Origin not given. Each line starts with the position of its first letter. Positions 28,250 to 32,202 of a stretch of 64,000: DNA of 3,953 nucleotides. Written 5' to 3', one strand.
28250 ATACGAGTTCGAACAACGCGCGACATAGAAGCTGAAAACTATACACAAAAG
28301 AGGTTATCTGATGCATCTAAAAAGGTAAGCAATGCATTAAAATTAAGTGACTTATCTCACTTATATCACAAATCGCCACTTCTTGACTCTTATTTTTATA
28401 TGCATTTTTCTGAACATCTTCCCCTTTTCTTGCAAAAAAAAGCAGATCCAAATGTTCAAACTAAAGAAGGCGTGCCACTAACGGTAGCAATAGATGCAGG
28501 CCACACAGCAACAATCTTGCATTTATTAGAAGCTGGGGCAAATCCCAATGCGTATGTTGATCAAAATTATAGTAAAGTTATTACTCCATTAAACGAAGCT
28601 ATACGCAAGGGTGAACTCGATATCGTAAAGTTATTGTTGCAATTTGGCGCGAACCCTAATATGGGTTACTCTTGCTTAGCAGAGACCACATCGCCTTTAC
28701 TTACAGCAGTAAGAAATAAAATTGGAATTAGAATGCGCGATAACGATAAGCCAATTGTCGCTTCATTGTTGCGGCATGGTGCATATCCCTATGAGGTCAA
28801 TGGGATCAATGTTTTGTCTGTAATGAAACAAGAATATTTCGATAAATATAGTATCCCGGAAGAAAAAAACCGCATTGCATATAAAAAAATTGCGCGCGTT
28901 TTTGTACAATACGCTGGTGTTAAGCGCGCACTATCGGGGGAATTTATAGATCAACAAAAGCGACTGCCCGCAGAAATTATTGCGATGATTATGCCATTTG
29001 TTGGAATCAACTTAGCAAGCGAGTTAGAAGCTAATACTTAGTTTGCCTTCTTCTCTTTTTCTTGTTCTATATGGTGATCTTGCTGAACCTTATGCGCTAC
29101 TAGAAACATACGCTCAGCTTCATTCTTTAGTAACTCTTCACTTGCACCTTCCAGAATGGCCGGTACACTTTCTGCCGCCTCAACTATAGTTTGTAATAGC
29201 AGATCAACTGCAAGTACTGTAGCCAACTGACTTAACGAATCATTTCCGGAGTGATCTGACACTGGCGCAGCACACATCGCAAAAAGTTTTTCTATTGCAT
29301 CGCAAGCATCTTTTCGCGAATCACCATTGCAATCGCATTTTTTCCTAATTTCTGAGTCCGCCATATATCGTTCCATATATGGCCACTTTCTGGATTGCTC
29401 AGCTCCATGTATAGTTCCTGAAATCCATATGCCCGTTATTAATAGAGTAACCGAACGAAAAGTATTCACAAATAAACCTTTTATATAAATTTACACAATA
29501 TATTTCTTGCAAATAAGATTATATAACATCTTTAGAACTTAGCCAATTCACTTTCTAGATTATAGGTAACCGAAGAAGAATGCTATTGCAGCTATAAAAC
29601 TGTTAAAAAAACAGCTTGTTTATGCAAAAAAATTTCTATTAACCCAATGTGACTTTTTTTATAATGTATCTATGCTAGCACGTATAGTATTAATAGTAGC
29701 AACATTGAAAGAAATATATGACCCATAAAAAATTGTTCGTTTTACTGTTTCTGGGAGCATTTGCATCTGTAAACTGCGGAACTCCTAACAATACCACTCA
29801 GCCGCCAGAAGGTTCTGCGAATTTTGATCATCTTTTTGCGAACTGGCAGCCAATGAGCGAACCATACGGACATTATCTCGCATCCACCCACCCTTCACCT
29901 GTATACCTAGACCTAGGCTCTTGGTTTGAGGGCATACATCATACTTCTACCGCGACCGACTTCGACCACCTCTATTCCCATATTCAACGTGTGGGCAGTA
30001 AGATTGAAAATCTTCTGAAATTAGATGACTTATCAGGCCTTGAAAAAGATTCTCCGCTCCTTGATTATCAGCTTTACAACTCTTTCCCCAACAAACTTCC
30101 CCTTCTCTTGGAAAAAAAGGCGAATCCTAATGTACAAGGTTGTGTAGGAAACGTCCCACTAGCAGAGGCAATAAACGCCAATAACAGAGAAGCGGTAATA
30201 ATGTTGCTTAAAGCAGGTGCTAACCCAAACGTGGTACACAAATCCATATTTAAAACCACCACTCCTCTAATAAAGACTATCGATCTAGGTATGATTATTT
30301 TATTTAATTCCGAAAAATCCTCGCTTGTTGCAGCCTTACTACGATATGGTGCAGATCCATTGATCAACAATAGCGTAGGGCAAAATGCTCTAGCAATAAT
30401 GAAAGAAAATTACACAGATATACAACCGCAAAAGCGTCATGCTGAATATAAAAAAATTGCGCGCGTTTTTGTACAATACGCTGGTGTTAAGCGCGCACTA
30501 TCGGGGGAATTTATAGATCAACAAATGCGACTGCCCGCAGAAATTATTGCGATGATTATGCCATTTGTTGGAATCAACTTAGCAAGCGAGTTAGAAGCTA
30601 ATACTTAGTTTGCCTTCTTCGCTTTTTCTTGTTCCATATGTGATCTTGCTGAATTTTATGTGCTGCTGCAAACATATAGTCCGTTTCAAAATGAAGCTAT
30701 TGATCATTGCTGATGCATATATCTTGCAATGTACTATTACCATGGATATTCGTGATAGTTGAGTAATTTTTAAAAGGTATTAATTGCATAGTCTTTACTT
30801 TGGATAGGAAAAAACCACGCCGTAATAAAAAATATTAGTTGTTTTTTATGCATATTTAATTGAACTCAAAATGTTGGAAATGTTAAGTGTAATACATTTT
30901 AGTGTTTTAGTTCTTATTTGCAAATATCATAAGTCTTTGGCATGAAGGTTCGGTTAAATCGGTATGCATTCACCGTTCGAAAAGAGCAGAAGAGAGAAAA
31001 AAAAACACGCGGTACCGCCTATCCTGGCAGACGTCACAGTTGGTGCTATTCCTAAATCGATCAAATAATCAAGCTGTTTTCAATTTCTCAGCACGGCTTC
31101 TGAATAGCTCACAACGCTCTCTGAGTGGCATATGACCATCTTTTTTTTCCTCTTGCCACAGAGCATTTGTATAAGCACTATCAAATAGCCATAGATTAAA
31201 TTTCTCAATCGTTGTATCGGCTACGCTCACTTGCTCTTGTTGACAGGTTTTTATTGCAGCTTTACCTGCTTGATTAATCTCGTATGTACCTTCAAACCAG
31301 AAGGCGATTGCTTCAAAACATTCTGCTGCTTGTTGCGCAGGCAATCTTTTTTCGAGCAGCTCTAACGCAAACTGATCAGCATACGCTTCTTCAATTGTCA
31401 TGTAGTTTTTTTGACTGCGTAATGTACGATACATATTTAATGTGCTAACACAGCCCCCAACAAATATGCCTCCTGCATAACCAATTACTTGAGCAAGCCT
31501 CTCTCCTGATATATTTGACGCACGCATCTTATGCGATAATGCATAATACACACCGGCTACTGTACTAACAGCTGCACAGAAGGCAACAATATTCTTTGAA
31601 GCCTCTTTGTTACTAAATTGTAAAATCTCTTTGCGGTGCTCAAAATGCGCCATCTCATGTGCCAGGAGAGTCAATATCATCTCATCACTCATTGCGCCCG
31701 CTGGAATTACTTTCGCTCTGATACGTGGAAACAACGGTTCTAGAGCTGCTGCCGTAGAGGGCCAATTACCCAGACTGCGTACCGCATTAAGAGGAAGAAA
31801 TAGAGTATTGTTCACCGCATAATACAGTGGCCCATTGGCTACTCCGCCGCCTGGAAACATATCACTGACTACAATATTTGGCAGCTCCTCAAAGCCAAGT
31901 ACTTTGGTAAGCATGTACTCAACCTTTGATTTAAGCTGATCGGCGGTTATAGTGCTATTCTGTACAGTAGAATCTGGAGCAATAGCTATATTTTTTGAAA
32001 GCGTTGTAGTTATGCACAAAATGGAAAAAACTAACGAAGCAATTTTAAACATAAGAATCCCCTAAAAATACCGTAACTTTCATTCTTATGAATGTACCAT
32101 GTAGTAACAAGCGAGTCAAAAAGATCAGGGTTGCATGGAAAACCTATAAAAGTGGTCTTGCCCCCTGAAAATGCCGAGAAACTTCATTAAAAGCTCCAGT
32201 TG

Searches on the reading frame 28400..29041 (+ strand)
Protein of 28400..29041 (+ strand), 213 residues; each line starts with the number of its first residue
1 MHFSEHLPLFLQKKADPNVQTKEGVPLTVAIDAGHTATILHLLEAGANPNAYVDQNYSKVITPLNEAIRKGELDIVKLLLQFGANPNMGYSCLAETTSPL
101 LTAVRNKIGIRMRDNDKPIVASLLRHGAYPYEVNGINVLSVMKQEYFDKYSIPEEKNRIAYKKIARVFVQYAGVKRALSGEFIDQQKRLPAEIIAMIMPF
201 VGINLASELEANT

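Call 23: search_protein_families(library=pfam, proteins=[window:28400-29041:+], max_evalue=10)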
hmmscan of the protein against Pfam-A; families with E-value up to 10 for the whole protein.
window:28400-29041:+ (213 aa): 7 families
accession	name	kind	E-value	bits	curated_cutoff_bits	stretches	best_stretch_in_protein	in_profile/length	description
PF12796.13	Ank_2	-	2.6e-14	54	27.3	2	8-87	14-87/90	Ankyrin repeats (3 copies)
PF00023.36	Ank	-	3.4e-13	49.5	21.1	2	62-88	4-30/33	Ankyrin repeat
PF13606.12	Ank_3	-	1.8e-09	37.4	22.3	2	62-88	4-30/30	Ankyrin repeat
PF13857.12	Ank_5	-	1e-06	29.4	27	2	14-56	5-49/56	Ankyrin repeats (many copies)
PF13637.12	Ank_4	-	4.6e-06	27.2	22.7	2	27-80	1-50/50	Ankyrin repeats (many copies)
PF24521.3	Ank_KRIT1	-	0.00025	21.2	80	1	25-81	48-106/149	KRIT1 ankyrin-repeats domain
PF25489.1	At5g54830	-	0.12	12.8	27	1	9-39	29-59/126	At5g54830-like domain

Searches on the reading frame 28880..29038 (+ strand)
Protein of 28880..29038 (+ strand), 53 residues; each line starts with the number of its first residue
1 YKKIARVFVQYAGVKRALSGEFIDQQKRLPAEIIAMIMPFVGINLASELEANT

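Call 50: search_protein_families(library=pfam, proteins=[window:28880-29038:+], max_evalue=10)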
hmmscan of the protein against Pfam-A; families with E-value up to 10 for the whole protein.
seq(53 aa): 1 family
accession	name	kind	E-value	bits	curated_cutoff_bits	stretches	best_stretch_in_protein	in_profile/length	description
PF17587.7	Dmd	-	0.24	12.2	27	1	9-27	34-52/60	Discriminator of mRNA degradation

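Call 72: search_solved_structures(query=window:28880-29038:+, max_evalue=10, show_alignments=3)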
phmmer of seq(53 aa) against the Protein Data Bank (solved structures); distinct sequences matched with E-value up to 10: 2.
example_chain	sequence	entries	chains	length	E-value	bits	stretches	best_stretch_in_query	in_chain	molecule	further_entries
6fuc_A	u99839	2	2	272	1.2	13.1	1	15-49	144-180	Aminoglycoside phosphotransferase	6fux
3vvt_A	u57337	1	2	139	1.3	13.1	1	7-46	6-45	Nucleoside diphosphate kinase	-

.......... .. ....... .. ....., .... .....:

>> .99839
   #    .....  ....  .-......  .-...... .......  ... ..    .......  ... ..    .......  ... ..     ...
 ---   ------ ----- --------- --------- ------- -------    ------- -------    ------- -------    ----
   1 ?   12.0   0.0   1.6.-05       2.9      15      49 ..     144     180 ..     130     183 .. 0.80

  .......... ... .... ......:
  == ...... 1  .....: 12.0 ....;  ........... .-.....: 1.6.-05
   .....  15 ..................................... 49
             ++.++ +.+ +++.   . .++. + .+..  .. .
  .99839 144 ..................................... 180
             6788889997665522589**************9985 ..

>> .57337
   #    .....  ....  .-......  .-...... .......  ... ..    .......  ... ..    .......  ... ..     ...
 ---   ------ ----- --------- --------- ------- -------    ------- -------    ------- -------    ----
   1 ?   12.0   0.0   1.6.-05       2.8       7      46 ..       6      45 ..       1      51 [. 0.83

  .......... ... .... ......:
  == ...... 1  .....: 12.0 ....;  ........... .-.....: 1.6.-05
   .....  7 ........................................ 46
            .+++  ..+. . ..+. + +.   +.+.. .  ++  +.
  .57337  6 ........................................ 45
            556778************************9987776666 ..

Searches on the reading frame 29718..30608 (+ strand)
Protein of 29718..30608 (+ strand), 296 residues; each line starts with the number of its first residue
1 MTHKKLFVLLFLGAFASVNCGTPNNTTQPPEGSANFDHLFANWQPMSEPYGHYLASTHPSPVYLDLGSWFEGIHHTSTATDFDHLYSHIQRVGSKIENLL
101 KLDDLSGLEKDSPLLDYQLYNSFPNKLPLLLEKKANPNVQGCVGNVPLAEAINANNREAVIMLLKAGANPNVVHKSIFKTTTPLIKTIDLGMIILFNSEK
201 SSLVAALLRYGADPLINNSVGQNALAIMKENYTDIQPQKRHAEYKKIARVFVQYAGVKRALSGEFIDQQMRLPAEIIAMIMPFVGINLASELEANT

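Call 23: search_protein_families(library=pfam, proteins=[window:29718-30608:+], max_evalue=10)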
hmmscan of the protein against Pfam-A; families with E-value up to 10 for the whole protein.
window:29718-30608:+ (296 aa): 4 families
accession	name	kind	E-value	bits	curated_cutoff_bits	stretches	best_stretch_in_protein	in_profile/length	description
PF00023.36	Ank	-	2.6e-06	27.9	21.1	1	144-174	2-32/33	Ankyrin repeat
PF12796.13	Ank_2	-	2.2e-05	25.4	27.3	1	109-172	28-88/90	Ankyrin repeats (3 copies)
PF13857.12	Ank_5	-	0.0035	18.1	27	1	130-173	1-45/56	Ankyrin repeats (many copies)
PF13606.12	Ank_3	-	0.036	15.1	22.3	1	147-172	5-30/30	Ankyrin repeat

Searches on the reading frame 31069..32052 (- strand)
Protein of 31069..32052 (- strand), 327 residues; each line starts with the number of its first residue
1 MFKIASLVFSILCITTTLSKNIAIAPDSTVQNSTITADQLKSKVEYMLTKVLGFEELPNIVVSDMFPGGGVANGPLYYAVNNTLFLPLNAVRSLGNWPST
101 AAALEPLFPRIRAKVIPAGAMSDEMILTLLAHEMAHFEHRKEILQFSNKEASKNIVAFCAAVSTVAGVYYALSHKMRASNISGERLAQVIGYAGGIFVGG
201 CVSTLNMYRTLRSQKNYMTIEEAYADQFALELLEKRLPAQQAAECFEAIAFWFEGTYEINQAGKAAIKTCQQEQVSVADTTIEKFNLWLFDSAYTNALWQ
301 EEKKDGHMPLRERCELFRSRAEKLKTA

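Call 40: search_protein_families(library=pfam, proteins=[window:31069-32052:-], max_evalue=0.001)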
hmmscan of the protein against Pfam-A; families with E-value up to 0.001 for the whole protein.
window:31069-32052:- (327 aa): 1 family
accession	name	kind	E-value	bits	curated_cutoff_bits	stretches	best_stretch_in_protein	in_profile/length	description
PF01435.24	Peptidase_M48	-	5.7e-06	26.7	20.3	1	122-243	61-162/186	Peptidase family M48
